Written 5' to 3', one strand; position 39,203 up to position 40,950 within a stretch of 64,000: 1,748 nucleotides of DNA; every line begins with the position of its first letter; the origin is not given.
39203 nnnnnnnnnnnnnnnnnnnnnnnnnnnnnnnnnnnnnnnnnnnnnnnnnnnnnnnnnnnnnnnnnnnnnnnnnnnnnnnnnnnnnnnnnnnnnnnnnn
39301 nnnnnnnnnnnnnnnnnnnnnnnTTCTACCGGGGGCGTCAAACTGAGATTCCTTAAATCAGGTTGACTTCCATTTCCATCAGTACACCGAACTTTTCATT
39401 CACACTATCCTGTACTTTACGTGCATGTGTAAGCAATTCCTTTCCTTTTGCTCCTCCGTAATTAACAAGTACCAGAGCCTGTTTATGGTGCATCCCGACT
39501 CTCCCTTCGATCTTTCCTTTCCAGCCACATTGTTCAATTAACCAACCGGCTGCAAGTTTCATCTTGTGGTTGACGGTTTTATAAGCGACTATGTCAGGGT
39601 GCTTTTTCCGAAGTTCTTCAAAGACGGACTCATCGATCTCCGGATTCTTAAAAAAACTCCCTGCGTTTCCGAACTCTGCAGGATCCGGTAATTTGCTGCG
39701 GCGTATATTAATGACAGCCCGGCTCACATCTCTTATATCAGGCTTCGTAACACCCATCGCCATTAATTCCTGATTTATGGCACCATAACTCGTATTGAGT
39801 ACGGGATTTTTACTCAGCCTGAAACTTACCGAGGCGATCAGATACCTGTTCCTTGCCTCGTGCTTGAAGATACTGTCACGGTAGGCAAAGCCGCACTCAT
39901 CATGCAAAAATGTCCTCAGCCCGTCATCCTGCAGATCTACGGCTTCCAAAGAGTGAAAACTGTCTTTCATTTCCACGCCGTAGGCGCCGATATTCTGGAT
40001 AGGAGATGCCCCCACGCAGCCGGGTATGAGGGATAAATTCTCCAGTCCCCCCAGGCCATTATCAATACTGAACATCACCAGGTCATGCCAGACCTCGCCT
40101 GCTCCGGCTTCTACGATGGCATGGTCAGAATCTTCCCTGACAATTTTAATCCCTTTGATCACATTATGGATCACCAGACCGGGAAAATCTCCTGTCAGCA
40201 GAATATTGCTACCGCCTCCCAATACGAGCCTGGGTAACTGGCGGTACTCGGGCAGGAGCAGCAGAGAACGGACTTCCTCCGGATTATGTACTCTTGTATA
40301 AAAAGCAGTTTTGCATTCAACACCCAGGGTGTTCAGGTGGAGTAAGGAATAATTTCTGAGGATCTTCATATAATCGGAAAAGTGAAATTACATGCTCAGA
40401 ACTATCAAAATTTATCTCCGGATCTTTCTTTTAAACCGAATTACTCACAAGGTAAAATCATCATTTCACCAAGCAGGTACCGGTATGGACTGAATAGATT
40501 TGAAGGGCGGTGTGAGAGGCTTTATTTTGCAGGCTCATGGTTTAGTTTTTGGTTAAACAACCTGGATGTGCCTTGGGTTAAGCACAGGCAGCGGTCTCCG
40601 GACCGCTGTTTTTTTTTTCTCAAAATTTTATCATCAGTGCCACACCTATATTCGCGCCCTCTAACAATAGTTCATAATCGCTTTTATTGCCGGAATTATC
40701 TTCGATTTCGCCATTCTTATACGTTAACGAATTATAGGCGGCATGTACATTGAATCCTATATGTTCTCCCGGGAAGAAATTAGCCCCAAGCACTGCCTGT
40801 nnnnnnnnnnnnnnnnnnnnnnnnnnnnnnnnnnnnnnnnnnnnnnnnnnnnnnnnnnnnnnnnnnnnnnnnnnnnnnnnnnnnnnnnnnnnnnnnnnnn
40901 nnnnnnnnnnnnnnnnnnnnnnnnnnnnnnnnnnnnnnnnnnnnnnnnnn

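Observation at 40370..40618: Orphan + strand intrinsic terminator preceded by about 220 nt with no credible ORF: a candidate small RNA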

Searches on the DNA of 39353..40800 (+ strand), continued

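Call 77: search_with_rna_model(model_id=R2, sources=[L001, L002, L003, L004, L005, L006, L007, L008, L009, L010, L011, L012, L013, L014, L015, L016, L017, L018, L019, L020, L021, L022, L023, L024, L025, L026, L027, L028, L029, L030, L031, L032, L033, L034, L035, L036, L037, L038, L039, L040, L041, L042, L043, L044, L045, L046, L047, L048, L049, L050, L051, L052, L053, L054, L055, L056, L057, L058, L059, L060, L061, L062, L063, L075, L076, L077, L078, L079, L080, L081, L082, L083, L084, L085, L086, L087, L088, L089, L090, L091, L092, L093, L094, L095, L096, L097, L098, L099, L100, L101, L102, L103, L104, L105, L106, L107, L108, L109, L110], max_evalue=1, show_alignments=6)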
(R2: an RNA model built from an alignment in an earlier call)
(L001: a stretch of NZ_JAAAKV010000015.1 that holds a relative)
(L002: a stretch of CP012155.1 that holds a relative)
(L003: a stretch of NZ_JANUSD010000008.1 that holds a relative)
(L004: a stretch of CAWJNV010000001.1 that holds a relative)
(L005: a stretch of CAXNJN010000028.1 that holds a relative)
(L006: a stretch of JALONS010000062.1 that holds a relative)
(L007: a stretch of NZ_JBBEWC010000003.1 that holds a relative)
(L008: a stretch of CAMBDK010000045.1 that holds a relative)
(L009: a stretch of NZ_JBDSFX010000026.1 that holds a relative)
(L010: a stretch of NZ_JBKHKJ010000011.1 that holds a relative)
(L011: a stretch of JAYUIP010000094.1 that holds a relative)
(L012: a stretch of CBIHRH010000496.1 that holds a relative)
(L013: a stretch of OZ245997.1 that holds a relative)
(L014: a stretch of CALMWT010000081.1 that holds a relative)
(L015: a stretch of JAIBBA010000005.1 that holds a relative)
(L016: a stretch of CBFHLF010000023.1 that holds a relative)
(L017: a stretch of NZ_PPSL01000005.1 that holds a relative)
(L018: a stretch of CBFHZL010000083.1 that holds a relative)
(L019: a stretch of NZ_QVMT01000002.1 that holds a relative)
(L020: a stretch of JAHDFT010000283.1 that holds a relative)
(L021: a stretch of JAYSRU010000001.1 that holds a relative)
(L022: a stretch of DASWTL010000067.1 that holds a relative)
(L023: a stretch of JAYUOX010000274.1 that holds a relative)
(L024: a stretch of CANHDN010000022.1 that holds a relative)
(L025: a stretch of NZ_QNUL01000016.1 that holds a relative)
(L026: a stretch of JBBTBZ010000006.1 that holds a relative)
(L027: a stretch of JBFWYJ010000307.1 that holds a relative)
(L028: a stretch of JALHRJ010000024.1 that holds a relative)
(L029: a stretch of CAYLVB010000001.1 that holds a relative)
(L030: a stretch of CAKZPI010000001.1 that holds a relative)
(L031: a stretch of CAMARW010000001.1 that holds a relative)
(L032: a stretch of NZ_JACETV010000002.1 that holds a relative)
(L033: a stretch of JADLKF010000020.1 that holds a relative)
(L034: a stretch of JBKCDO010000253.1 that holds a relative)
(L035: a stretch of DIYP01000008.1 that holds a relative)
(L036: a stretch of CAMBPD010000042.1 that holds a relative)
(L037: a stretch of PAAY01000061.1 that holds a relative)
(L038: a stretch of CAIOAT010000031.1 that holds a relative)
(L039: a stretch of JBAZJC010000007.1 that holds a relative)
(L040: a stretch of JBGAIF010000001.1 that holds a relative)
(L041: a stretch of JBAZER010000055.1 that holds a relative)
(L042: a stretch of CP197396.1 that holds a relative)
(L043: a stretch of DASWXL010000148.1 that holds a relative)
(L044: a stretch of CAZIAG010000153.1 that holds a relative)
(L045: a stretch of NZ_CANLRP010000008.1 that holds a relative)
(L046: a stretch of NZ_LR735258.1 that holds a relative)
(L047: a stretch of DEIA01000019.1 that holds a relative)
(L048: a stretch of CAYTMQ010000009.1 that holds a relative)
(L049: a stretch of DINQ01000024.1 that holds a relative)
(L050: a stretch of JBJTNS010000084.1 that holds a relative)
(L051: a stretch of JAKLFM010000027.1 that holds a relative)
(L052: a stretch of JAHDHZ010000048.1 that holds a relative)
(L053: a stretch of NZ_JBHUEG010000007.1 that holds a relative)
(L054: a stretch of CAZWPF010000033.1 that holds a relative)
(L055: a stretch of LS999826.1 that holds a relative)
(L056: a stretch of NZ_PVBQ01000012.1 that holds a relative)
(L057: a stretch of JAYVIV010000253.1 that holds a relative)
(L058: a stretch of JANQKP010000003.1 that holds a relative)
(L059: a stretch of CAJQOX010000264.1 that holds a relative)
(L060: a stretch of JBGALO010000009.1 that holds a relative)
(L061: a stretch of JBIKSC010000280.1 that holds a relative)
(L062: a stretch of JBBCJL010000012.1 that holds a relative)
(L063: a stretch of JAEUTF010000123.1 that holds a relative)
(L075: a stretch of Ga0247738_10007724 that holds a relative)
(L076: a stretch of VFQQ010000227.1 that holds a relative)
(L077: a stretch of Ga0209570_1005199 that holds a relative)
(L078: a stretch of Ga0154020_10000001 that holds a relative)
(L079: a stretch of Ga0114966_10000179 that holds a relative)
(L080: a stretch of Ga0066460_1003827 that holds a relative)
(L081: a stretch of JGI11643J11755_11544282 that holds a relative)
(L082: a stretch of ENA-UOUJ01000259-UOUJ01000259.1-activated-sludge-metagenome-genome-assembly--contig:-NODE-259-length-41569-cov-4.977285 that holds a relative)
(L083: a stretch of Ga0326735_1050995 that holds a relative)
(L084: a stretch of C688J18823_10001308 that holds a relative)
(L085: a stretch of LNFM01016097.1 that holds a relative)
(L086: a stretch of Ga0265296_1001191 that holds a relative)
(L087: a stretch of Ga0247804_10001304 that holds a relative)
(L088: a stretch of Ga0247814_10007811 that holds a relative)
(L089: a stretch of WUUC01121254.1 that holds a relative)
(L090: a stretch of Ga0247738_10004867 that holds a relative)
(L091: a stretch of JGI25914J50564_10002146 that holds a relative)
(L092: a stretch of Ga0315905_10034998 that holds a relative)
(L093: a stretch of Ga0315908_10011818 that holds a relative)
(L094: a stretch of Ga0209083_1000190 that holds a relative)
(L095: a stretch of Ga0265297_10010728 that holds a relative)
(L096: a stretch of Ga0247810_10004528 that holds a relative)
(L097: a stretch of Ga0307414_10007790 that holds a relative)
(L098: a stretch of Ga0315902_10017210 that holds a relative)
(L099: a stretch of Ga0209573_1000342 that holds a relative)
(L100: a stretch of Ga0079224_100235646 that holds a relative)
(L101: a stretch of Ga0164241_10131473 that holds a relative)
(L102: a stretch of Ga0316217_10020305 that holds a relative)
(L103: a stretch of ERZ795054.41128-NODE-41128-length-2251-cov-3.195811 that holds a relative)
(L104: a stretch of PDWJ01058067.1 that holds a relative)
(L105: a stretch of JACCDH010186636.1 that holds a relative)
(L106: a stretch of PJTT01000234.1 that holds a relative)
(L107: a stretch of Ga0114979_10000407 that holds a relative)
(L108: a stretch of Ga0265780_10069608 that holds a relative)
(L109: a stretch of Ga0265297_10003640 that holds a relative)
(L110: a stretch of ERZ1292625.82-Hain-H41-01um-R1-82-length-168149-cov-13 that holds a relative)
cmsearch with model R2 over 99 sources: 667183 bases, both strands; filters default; matches with E-value up to 1: 8.
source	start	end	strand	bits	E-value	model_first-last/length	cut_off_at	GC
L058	5630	5697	-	20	0.058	1-84/84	no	0.41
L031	1006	1091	-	19.3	0.089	1-84/84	no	0.33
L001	1217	1289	+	19.1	0.099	1-84/84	no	0.37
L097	3631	3704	-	18.2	0.16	1-84/84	no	0.24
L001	1254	1311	-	16.8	0.37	1-84/84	no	0.36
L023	6119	6193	+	15.7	0.7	1-84/84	no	0.36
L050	5525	5598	+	15.5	0.82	1-84/84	no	0.27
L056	5793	5868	-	15.1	0.98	1-84/84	no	0.32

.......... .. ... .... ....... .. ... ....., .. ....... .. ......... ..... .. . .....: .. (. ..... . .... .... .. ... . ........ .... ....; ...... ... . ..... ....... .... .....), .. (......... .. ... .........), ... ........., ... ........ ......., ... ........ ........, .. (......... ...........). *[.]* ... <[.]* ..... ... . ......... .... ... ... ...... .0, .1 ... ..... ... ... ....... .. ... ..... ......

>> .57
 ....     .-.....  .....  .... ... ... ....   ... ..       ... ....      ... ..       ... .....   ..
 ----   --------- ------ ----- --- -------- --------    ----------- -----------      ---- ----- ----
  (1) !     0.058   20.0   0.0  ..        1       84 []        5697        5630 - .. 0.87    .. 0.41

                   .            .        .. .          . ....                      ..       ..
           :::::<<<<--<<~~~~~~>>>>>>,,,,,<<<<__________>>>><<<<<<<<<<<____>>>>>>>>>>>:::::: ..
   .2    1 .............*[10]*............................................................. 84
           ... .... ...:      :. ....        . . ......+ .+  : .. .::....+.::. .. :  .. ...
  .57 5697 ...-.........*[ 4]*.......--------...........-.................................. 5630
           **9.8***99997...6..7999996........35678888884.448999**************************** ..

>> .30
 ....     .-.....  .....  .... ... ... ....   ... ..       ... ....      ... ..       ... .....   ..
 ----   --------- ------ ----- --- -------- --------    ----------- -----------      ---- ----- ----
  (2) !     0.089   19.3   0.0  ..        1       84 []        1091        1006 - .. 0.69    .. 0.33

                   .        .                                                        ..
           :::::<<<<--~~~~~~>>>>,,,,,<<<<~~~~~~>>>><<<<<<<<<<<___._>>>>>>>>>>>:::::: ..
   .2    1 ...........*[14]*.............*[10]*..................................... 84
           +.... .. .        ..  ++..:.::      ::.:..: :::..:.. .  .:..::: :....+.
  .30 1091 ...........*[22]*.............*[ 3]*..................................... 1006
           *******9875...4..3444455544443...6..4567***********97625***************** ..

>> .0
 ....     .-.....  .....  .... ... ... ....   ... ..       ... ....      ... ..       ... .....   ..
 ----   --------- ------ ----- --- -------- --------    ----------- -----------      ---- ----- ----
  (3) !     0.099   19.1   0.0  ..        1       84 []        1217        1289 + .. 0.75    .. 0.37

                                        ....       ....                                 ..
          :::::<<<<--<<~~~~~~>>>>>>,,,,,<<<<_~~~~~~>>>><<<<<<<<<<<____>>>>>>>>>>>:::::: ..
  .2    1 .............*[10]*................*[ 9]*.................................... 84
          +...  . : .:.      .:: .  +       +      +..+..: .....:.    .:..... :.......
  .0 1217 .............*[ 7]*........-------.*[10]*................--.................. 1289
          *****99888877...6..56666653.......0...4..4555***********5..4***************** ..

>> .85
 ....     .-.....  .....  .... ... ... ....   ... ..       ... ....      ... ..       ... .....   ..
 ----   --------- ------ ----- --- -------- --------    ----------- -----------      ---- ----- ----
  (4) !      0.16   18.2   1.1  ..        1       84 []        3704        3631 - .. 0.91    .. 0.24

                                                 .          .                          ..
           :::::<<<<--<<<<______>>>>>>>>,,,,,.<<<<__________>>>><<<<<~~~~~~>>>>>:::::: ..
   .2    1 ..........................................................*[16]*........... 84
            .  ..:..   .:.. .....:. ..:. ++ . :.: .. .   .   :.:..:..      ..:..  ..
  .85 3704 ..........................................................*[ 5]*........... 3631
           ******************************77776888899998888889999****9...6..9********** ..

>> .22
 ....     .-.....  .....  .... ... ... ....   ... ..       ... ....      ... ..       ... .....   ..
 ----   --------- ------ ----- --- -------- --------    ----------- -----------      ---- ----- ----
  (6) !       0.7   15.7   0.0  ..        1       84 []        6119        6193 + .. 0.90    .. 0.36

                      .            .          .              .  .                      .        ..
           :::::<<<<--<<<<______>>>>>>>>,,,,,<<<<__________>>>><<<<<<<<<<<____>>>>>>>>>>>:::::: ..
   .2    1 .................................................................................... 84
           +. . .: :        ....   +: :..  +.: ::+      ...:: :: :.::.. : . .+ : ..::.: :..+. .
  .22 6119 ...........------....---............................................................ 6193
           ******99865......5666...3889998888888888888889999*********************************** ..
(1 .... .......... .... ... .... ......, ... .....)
